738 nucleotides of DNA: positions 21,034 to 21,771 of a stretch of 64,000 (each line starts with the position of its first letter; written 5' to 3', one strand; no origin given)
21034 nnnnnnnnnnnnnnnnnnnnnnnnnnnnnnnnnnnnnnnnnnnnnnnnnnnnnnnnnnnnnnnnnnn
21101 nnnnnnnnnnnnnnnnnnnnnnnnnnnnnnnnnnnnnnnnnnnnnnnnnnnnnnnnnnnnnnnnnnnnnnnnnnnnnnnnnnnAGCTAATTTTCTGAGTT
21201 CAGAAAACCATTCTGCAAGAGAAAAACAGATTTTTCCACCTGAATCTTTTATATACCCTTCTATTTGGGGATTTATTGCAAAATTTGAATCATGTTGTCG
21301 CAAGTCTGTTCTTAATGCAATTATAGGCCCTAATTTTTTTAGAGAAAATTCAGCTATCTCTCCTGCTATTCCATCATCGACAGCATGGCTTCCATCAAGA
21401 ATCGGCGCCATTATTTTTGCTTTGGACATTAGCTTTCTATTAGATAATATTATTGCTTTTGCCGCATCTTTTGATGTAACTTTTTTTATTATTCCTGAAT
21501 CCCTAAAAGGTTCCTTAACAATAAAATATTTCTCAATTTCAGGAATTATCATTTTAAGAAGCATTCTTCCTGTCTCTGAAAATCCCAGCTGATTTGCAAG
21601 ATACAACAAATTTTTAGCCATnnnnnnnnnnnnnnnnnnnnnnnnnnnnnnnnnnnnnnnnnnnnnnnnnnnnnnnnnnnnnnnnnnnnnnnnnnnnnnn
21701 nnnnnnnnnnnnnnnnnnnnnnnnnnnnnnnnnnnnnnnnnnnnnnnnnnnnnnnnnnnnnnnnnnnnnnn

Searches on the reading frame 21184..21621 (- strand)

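Call 3: search_protein_families(library=pfam, proteins=[window:21184-21621:-], max_evalue=0.1)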
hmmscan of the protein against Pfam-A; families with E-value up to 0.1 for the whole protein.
window:21184-21621:- (146 aa): 1 family
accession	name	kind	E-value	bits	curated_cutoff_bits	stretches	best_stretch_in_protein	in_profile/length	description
PF05014.21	Nuc_deoxyrib_tr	-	1.3e-06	29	28.8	1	6-117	1-104/117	Nucleoside 2-deoxyribosyltransferase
